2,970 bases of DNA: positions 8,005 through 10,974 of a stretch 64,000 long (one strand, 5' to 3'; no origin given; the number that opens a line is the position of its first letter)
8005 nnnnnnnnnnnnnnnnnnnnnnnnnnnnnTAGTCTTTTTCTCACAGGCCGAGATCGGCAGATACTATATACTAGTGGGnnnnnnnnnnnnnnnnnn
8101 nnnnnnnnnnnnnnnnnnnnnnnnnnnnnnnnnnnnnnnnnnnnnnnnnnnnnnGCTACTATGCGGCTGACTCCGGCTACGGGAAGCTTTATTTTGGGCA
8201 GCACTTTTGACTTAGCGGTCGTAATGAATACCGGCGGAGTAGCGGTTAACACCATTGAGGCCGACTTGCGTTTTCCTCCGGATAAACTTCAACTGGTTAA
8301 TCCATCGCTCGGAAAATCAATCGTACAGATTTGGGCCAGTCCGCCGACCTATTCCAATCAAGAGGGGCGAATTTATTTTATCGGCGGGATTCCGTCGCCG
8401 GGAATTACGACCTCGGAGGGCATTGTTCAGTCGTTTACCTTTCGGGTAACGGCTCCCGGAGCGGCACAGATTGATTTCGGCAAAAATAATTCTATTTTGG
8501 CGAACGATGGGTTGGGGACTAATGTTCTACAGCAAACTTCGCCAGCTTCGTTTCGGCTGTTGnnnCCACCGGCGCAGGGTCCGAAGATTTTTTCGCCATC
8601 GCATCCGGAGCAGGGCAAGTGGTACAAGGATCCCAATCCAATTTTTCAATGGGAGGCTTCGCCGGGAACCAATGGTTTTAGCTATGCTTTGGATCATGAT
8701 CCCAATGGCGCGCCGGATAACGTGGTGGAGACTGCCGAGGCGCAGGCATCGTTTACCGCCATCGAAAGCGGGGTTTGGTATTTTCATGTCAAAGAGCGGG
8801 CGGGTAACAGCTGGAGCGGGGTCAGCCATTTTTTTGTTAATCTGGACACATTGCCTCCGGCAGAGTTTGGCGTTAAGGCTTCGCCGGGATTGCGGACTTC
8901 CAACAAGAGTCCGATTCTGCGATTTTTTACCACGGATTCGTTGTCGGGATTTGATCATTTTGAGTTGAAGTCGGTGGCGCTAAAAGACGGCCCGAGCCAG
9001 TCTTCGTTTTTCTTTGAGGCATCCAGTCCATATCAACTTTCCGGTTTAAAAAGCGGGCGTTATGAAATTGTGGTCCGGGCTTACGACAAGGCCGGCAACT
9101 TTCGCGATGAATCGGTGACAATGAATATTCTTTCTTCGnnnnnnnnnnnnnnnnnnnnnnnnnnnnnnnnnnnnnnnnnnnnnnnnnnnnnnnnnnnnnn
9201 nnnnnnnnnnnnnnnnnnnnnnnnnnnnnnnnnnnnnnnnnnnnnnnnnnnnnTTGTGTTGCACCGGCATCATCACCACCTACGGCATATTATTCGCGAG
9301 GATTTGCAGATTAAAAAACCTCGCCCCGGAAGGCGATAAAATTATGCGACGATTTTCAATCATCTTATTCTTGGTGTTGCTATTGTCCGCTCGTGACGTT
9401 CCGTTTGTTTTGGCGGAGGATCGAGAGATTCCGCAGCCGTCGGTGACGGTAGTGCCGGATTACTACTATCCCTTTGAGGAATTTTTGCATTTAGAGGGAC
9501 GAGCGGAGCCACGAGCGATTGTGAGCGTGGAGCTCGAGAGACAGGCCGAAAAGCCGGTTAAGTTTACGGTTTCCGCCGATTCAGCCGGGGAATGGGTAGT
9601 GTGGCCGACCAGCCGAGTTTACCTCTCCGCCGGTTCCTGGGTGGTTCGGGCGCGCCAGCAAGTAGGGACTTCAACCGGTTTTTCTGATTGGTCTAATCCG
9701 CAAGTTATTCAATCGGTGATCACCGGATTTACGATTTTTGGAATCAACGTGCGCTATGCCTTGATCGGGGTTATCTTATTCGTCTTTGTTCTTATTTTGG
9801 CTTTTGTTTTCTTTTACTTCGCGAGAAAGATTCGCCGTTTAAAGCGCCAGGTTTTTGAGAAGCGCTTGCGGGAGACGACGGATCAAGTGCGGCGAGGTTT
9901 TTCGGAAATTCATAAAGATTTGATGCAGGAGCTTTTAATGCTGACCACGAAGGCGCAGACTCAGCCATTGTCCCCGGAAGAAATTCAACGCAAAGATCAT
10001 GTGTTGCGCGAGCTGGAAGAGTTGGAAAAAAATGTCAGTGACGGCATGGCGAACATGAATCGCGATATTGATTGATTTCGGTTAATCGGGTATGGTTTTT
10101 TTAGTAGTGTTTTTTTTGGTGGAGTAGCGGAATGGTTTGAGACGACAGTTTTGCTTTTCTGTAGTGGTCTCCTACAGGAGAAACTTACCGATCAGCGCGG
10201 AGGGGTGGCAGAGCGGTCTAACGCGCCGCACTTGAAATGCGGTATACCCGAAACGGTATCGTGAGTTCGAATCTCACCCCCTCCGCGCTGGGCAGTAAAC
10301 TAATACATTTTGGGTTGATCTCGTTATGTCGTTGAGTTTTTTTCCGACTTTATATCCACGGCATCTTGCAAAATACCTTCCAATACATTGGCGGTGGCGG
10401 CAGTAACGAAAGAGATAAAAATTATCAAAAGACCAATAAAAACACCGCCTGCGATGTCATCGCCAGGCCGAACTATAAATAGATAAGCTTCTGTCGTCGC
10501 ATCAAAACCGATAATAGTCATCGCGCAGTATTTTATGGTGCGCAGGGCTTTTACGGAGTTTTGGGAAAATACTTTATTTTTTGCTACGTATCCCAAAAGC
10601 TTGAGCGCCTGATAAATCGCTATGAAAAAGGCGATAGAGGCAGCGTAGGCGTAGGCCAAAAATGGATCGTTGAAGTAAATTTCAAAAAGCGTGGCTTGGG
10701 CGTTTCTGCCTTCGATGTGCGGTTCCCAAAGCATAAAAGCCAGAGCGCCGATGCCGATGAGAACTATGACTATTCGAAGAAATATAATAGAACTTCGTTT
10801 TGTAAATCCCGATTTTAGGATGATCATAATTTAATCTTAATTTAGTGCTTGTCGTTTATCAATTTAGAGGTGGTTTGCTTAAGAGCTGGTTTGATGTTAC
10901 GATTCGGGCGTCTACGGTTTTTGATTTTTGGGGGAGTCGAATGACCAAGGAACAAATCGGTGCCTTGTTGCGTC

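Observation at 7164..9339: Adjacent dockerin-like and cohesin-like proteins: possible minimal surface scaffold pair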

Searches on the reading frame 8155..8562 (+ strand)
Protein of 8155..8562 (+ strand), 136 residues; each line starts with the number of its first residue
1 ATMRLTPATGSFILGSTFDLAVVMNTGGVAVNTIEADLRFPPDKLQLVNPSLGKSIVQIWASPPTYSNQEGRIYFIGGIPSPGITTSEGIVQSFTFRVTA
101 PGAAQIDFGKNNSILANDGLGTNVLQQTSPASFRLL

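Call 11: search_protein_families(library=pfam, proteins=[window:8155-8562:+], max_evalue=10)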
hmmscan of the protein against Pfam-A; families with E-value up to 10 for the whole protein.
seq(136 aa): 1 family
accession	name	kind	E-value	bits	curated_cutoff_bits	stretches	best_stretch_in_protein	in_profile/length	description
PF00963.24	Cohesin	-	6.7e-05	23.5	24.1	1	15-126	13-129/139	Cohesin domain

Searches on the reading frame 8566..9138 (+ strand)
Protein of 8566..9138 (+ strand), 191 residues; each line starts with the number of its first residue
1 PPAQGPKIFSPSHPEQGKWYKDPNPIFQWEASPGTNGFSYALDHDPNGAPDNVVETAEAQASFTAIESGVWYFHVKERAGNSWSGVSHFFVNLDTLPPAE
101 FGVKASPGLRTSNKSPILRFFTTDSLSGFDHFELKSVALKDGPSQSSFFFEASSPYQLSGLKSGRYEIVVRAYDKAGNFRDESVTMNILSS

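Call 11: search_protein_families(library=pfam, proteins=[window:8566-9138:+], max_evalue=10)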
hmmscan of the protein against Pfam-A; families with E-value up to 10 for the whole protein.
seq(191 aa): 5 families
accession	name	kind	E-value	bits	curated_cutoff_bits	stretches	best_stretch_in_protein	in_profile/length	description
PF19077.6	Big_13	-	0.00052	20.9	27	1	159-187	70-99/102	Bacterial Ig-like domain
PF24893.1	DUF7743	-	0.013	15.6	27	1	111-183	17-91/120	Domain of unknown function (DUF7743)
PF07495.19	Y_Y_Y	-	0.014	15.8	26.6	1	160-185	34-59/65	Y_Y_Y domain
PF24421.1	Ig_J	-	0.043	14.3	29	1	153-184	65-96/104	Tip attachment protein J, Ig-like domain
PF15418.12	DUF4625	-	0.27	12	27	1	162-188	104-130/131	Domain of unknown function (DUF4625)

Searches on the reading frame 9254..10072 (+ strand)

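Call 3: search_protein_families(library=pfam, proteins=[window:9254-10072:+], max_evalue=10)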
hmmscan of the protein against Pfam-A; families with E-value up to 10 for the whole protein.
window:9254-10072:+ (273 aa): 6 families
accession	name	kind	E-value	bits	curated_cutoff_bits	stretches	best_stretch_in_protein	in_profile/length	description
PF01594.21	AI-2E_transport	-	0.00095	18.9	34.3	1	144-214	114-185/327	AI-2E family transporter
PF11944.13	DUF3461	-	0.067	13.8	27.4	1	187-273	48-123/125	Protein of unknown function (DUF3461)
PF12420.13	DUF3671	-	0.091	12.6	34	1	50-203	183-222/223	Fam-L, Fam-M like protein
PF07219.19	HemY_N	-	0.15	12.6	31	1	168-221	18-72/107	HemY protein N-terminus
PF00558.24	Vpu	-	0.15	12.3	24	1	170-213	6-47/81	Vpu protein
PF11346.13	DUF3149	-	2.2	8.3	23.2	1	172-194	15-36/40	Protein of unknown function (DUF3149)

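Call 4: search_protein_families(library=ncbifam, proteins=[window:9254-10072:+], max_evalue=10)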
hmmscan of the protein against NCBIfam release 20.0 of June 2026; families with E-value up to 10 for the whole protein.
window:9254-10072:+ (273 aa): 6 families
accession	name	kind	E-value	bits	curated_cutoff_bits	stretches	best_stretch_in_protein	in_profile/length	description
NF007237.0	PRK09669.1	subfamily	0.031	12.9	610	1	137-210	382-452/461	putative symporter YagG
NF050065.1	DisulBndDsbICampy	equivalog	0.033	12.6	800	1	158-214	100-154/498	disulfide bond formation protein DsbI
NF010557.0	PRK13952.1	equivalog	0.052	13.7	159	1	175-223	91-138/142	large conductance mechanosensitive channel protein MscL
TIGR02209.1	ftsL_broad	equivalog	0.053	13.5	42.45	1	171-201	4-34/85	cell division protein FtsL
NF010213.0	PRK13677.1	equivalog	0.11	12.6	150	1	199-273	56-123/128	DUF3461 family protein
NF047333.1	Chlam_inc_CT214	subfamily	0.12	11.5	90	1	158-245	15-100/500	CT214 family putative inclusion membrane protein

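Call 25: search_protein_families(library=pfam, proteins=[window:9341-10072:+], max_evalue=0.01)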
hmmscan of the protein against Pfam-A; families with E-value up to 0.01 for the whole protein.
window:9341-10072:+ (244 aa): 1 family
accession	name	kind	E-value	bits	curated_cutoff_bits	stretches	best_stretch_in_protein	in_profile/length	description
PF01594.21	AI-2E_transport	-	0.00045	19.9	34.3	1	115-185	114-185/327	AI-2E family transporter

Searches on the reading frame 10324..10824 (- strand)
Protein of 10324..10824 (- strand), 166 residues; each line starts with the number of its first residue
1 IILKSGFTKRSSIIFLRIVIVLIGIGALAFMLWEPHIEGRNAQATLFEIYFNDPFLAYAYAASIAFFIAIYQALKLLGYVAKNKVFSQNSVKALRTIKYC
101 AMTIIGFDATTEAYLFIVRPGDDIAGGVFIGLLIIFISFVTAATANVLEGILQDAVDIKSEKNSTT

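Call 25: search_protein_families(library=pfam, proteins=[window:10324-10824:-], max_evalue=0.01)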
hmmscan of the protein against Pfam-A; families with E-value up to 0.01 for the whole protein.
window:10324-10824:- (166 aa): 1 family
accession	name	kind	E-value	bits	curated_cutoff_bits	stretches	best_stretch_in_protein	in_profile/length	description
PF11188.13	DUF2975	-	1.8e-25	89.8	27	1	50-165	15-129/130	Protein of unknown function (DUF2975)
